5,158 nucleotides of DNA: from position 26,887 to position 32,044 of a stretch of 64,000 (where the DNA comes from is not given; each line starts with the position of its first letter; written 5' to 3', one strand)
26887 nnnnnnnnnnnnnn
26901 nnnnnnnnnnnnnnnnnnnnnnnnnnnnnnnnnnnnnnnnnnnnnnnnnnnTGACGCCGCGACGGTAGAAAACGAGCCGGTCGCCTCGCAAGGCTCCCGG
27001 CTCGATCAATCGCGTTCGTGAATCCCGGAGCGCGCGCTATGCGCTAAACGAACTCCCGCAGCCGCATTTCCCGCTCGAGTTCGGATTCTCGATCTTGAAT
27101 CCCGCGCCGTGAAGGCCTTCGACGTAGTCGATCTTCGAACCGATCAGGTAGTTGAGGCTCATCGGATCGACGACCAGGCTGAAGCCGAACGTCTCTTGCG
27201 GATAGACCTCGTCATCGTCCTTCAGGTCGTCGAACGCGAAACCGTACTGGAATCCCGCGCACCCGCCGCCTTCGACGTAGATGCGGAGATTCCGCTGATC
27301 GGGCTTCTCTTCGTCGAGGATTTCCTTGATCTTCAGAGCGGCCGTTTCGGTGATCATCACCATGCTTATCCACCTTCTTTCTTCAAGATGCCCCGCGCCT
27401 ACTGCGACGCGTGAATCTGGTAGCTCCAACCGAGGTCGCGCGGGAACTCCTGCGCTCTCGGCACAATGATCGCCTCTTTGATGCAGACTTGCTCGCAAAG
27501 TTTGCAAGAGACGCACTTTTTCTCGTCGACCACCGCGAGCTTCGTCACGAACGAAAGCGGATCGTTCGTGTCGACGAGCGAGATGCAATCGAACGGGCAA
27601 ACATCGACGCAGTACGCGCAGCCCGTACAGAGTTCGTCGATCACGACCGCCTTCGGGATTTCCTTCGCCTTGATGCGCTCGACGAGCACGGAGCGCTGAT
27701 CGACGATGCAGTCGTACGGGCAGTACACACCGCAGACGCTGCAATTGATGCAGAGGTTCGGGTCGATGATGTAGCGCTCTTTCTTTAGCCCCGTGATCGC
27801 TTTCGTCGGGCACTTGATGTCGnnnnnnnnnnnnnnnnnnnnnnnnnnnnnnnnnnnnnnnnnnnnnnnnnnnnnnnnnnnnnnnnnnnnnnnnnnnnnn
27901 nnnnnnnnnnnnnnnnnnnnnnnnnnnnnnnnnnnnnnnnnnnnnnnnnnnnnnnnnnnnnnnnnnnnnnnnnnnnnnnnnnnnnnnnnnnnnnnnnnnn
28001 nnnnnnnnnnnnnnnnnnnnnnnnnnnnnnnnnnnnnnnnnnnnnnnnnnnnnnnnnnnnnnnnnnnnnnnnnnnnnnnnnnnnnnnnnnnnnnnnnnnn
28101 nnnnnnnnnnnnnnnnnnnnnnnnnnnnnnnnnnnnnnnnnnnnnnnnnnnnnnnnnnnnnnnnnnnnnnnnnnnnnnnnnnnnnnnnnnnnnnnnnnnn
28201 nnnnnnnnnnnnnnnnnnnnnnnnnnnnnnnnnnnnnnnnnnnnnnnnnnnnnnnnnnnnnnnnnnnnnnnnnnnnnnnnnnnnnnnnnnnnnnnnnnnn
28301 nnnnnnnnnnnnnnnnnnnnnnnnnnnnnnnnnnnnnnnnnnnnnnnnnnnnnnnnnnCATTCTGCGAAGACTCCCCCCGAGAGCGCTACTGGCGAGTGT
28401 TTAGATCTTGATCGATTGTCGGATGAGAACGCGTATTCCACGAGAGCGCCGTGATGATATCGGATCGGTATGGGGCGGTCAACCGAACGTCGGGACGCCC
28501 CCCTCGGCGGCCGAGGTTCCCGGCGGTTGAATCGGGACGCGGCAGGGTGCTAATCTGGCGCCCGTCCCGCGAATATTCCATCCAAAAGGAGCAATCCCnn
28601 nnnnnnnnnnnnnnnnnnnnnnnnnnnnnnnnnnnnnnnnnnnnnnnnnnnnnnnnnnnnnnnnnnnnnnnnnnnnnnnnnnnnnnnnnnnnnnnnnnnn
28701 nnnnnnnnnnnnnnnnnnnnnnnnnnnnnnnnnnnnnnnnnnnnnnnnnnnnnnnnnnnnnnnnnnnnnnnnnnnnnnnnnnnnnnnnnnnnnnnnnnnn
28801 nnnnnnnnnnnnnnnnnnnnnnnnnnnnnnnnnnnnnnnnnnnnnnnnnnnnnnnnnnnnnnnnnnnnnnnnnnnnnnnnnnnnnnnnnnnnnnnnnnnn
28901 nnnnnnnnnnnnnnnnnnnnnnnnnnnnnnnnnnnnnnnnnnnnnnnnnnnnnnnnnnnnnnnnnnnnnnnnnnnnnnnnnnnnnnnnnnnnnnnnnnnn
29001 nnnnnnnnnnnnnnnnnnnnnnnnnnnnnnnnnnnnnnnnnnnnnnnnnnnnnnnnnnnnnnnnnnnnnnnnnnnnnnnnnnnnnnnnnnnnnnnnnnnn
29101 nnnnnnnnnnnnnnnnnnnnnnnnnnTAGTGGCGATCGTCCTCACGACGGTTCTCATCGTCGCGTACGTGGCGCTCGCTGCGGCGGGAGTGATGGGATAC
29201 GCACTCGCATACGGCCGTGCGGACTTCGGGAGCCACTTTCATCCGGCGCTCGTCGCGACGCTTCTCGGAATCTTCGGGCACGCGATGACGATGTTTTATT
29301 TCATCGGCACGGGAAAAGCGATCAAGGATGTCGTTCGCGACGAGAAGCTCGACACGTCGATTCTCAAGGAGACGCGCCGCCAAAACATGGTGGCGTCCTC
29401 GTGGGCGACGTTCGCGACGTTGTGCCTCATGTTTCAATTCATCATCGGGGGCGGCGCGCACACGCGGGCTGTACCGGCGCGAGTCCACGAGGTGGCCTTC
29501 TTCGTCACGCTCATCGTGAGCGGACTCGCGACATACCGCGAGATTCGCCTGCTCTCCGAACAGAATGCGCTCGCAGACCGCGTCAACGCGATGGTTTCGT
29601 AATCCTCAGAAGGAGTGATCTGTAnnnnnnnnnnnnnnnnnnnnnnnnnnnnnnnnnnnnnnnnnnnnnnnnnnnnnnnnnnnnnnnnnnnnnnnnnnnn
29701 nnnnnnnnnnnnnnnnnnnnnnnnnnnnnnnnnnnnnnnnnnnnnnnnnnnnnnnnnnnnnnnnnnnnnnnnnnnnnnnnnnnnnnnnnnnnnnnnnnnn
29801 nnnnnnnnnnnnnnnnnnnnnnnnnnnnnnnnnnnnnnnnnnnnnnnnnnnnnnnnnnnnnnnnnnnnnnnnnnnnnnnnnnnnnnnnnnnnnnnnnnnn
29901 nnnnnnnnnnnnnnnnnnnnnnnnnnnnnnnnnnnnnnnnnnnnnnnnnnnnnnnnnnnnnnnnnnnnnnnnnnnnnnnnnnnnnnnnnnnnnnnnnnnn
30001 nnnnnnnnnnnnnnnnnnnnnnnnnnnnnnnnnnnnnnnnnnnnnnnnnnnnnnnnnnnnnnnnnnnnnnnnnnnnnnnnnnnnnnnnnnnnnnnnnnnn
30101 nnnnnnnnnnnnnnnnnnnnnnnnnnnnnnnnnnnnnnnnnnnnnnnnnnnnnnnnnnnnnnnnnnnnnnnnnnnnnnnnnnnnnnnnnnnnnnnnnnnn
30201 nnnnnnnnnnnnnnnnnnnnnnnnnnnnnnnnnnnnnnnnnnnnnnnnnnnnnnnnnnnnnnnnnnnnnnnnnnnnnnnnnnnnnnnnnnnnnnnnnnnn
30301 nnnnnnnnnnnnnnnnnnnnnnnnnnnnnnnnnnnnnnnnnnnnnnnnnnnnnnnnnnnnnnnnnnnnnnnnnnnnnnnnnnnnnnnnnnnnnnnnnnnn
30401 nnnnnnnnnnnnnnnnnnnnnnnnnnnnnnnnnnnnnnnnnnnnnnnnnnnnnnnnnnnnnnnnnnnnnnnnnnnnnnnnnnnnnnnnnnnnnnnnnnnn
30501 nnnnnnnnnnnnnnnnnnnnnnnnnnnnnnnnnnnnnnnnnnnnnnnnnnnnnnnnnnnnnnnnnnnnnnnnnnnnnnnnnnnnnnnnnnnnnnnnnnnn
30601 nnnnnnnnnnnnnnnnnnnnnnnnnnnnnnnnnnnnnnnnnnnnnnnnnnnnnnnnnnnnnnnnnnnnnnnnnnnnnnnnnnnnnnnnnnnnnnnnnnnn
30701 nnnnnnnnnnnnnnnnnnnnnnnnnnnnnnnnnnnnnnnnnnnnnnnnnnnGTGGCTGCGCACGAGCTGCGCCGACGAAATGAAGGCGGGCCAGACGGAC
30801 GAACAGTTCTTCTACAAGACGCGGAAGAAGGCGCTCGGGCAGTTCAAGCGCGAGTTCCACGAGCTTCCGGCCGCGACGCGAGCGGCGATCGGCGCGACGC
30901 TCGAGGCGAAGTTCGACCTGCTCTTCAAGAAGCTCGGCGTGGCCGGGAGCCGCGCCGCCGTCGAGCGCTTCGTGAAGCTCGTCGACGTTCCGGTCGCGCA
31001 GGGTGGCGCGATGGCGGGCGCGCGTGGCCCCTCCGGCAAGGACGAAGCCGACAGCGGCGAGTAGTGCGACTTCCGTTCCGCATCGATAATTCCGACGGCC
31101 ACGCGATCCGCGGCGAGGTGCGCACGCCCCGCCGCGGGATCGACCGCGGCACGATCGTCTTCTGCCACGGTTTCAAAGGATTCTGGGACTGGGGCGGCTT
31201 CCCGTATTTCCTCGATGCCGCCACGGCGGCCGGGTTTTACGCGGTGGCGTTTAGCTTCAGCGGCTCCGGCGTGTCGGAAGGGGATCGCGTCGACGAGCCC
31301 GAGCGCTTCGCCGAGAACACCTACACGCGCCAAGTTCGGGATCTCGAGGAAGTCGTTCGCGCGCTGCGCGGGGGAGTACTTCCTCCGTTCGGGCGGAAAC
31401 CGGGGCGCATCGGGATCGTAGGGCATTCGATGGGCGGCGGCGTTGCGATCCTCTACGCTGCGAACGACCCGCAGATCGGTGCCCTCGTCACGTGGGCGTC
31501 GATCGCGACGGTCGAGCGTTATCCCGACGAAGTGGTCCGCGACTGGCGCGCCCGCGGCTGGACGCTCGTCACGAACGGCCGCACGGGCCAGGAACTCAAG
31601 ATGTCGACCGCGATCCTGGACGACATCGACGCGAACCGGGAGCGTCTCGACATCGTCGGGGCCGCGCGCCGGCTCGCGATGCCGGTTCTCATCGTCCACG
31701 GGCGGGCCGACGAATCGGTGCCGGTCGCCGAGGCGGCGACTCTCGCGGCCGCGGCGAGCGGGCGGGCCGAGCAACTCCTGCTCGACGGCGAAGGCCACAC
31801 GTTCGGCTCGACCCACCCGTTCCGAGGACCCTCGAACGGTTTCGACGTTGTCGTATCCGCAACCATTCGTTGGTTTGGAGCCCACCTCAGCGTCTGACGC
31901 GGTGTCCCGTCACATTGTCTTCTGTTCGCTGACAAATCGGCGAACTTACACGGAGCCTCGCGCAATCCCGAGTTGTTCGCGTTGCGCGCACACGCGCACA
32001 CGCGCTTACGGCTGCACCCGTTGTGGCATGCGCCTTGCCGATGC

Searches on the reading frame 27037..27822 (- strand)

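Call 44: search_protein_families(library=pfam, proteins=[window:27037-27822:-], max_evalue=0.00001)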
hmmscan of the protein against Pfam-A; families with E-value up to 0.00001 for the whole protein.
window:27037-27822:- (261 aa): 1 family
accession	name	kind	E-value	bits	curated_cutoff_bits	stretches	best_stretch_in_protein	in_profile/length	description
PF01521.26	Fe-S_biosyn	-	4.7e-17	62.6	26.3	1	156-256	4-109/110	Iron-sulphur cluster biosynthesis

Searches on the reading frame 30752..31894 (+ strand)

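Call 44: search_protein_families(library=pfam, proteins=[window:30752-31894:+], max_evalue=0.00001)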
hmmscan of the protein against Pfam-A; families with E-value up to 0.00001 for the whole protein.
window:30752-31894:+ (381 aa): 6 families
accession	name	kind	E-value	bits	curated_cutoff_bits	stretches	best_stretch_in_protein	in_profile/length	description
PF12146.15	Hydrolase_4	-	2.3e-14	53.7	27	1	132-257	4-116/239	Serine aminopeptidase, S33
PF00561.26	Abhydrolase_1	-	5.6e-12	46.3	25.8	1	134-251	2-103/245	alpha/beta hydrolase fold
PF12697.13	Abhydrolase_6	-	9e-11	43.3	26.3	1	135-351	1-205/217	Alpha/beta hydrolase family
PF02129.25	Peptidase_S15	-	1.8e-07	31.6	23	0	158-273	48-156/262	X-Pro dipeptidyl-peptidase (S15 family)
PF00326.27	Peptidase_S9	-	1.1e-06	28.8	22.6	1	215-352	61-190/213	Prolyl oligopeptidase family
PF01738.24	DLH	-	1.5e-06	28.4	21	0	214-248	93-127/217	Dienelactone hydrolase family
